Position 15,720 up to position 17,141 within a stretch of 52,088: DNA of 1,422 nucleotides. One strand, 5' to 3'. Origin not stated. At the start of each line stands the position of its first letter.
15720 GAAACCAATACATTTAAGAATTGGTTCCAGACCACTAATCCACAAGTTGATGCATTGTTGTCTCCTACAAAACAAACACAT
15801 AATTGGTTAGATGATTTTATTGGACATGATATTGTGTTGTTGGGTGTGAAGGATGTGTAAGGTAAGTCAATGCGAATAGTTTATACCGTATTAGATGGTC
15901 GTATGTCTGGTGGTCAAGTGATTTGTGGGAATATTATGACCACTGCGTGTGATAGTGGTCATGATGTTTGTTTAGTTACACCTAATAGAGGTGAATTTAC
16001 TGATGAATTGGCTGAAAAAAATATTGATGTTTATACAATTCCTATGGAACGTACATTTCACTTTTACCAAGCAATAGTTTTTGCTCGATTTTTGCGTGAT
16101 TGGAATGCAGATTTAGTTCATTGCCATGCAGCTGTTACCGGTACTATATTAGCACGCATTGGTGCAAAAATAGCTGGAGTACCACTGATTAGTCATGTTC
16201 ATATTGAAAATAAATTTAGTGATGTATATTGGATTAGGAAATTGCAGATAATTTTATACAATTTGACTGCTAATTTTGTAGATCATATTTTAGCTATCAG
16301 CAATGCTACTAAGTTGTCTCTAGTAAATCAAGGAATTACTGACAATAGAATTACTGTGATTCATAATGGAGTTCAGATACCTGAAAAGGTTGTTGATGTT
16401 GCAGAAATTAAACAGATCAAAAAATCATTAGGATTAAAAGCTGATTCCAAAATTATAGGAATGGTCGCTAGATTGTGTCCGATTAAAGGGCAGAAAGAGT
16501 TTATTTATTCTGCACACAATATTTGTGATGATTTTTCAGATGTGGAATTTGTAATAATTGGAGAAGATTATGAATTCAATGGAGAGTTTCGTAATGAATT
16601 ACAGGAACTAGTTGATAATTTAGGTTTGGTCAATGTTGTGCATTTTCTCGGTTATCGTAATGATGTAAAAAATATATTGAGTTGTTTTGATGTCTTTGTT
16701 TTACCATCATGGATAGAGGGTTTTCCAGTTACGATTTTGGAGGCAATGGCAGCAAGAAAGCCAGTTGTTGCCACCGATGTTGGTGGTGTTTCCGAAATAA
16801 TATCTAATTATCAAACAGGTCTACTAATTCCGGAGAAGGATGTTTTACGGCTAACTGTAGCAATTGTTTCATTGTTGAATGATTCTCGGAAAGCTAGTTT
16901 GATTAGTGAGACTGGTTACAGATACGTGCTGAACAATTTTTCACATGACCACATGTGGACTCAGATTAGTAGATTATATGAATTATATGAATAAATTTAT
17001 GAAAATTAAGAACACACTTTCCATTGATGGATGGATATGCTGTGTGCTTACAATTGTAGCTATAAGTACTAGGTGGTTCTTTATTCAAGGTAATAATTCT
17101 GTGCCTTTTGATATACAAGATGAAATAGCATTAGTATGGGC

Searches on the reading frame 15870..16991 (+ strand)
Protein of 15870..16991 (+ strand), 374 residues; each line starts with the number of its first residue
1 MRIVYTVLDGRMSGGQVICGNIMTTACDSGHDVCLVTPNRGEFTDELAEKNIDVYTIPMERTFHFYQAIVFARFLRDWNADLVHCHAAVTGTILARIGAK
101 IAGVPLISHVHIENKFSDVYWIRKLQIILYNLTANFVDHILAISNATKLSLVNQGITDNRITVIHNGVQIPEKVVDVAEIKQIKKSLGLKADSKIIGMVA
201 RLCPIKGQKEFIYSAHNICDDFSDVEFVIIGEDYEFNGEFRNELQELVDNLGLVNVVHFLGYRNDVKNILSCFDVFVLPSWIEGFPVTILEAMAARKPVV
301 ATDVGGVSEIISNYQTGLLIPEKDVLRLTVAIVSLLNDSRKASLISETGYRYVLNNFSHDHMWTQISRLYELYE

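Call 75: search_protein_families(library=pfam, proteins=[window:15870-16991:+], max_evalue=0.00001)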
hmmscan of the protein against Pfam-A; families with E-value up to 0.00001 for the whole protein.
window:15870-16991:+ (374 aa): 6 families
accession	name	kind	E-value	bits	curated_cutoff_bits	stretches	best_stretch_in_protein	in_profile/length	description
PF00534.26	Glycos_transf_1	-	9.9e-39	133.1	26.4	1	181-350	3-170/172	Glycosyl transferases group 1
PF13692.12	Glyco_trans_1_4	-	1.2e-34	120.1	27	1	194-338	2-142/142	Glycosyl transferases group 1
PF13439.12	Glyco_transf_4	-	2.1e-21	77.1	28.5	1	14-168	3-166/170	Glycosyltransferase Family 4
PF13579.12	Glyco_trans_4_4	-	1.8e-18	67.8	29.7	1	14-167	2-158/158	Glycosyl transferase 4-like domain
PF20706.3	GT4-conflict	-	1.4e-11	44.5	26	1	190-314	194-323/385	Family 4 Glycosyltransferase in conflict systems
PF13477.12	Glyco_trans_4_2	-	2.3e-09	38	23.4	1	20-111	14-107/139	Glycosyl transferase 4-like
